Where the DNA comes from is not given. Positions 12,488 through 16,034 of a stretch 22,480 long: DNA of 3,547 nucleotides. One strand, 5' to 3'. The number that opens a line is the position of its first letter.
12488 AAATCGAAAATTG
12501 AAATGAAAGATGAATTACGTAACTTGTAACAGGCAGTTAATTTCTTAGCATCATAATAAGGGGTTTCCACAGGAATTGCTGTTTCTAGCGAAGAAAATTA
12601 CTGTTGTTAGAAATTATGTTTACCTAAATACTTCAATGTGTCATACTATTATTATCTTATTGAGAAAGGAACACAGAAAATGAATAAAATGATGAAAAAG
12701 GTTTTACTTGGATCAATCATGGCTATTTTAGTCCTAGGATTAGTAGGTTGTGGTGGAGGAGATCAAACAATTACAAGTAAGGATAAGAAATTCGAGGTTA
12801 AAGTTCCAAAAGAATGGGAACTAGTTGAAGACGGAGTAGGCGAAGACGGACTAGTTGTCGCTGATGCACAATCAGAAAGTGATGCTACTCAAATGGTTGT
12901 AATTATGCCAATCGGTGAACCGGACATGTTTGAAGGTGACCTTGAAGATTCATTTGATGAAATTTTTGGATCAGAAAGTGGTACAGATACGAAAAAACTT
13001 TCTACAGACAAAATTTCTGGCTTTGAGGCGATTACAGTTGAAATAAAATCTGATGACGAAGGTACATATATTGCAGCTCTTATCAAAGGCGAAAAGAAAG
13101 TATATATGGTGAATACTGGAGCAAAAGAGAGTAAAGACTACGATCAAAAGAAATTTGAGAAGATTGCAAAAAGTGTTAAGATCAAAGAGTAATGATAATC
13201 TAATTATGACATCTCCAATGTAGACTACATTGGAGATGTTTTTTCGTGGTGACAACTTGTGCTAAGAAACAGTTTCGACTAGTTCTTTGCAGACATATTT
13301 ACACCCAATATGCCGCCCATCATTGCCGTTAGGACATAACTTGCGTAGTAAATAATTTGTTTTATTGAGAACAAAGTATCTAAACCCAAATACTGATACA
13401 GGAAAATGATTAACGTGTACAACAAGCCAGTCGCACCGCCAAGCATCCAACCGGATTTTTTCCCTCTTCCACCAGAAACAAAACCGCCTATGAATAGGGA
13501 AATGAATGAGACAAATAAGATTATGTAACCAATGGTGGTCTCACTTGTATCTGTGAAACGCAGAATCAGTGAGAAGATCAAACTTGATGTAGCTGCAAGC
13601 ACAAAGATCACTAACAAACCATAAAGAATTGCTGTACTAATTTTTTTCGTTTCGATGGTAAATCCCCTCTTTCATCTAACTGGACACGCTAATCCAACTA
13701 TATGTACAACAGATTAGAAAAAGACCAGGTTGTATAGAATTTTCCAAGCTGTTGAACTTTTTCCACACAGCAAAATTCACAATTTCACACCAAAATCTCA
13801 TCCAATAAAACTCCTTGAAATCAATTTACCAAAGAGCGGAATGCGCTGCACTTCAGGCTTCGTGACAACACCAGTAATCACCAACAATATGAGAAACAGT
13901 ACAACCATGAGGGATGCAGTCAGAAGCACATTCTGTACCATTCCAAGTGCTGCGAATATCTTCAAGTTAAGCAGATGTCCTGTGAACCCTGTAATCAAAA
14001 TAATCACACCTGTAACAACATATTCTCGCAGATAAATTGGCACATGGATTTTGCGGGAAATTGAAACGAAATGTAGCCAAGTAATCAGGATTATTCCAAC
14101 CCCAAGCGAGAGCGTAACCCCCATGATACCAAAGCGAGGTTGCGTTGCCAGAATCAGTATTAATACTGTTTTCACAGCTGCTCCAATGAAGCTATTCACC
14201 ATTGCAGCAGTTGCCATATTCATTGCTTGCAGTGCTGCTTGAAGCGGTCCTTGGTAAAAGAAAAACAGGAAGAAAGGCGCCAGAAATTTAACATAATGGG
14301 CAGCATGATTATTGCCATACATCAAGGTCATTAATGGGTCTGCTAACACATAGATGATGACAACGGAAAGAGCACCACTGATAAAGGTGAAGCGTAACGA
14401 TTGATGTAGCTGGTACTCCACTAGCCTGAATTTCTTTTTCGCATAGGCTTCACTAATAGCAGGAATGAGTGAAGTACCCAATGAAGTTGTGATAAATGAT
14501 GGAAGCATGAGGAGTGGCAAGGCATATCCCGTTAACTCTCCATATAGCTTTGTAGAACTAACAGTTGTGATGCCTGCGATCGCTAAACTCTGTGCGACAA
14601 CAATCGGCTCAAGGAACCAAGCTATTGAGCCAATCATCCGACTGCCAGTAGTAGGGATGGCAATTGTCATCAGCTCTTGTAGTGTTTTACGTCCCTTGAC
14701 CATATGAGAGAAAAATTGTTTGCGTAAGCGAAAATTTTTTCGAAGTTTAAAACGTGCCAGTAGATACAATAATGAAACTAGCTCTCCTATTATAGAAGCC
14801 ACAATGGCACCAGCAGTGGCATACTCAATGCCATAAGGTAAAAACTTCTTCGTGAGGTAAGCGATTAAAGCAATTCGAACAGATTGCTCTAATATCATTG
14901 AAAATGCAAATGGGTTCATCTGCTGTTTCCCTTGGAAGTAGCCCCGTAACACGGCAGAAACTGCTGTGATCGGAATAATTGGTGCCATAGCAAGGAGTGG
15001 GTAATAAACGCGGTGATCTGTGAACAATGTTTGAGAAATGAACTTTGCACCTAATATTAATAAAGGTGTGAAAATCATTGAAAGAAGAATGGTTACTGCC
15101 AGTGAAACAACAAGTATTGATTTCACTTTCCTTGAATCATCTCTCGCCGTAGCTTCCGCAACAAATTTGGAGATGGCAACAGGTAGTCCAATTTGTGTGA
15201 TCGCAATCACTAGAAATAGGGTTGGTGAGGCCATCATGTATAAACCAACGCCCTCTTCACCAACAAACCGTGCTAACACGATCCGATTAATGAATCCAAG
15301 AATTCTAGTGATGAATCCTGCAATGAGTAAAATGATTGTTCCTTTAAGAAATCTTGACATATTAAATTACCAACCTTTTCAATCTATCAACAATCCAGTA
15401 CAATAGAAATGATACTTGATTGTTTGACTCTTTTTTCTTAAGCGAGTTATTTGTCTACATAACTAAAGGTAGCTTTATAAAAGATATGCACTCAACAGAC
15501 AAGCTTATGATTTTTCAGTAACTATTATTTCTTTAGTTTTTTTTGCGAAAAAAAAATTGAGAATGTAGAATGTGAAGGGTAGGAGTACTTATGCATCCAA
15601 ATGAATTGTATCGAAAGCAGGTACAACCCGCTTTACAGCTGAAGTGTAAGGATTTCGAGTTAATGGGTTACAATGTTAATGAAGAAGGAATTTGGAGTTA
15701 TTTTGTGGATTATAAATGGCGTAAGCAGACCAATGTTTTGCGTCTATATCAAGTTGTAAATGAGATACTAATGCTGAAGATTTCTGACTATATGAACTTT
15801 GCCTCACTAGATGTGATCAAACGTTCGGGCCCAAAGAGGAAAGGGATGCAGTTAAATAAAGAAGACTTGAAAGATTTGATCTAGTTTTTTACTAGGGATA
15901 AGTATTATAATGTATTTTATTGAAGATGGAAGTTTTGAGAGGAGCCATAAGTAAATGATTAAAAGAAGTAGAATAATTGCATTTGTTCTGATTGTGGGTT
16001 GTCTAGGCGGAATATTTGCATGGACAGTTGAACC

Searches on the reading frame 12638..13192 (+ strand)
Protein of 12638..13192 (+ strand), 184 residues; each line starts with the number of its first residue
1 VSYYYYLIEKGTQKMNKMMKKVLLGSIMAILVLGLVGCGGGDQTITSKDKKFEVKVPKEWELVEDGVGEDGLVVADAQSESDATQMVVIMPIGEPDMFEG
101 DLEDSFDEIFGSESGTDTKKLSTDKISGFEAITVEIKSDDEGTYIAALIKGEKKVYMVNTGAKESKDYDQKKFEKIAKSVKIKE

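Call 26: search_protein_families(library=pfam, proteins=[window:12638-13192:+])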
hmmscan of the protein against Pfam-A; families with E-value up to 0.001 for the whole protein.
window:12638-13192:+ (184 aa): 1 family
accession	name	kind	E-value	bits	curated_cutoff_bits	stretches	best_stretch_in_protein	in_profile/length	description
PF01789.22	PsbP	-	0.00015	22.3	23.5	0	45-181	6-154/155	PsbP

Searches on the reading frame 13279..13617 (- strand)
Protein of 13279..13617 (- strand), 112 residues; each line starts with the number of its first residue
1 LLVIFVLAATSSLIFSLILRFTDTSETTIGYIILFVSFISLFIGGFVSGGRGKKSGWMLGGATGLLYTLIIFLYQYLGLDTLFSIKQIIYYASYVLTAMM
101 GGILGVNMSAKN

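Call 26: search_protein_families(library=pfam, proteins=[window:13279-13617:-])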
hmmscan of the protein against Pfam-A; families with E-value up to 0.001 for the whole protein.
window:13279-13617:- (112 aa): 1 family
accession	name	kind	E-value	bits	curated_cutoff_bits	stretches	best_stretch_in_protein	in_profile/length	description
PF12670.12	DUF3792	-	4.7e-22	78.8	31.3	1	2-105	10-115/115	Protein of unknown function (DUF3792)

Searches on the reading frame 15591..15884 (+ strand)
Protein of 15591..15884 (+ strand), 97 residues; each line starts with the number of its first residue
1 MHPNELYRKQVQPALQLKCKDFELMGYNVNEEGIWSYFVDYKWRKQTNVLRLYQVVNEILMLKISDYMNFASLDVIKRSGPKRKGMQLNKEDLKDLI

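Call 26: search_protein_families(library=pfam, proteins=[window:15591-15884:+])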
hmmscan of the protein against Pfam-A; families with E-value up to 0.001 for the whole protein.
window:15591-15884:+ (97 aa): 1 family
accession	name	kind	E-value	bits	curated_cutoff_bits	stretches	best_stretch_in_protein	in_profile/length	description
PF13797.11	Post_transc_reg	-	1.8e-24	85.7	25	1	5-79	2-76/83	Post-transcriptional regulator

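Call 55: find_encoding_contigs(protein=window:15591-15881:+, flank=10000, max_places=6)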
Protein window:15591-15881:+ (97 aa): no gene with exactly this product is on record in the collection.
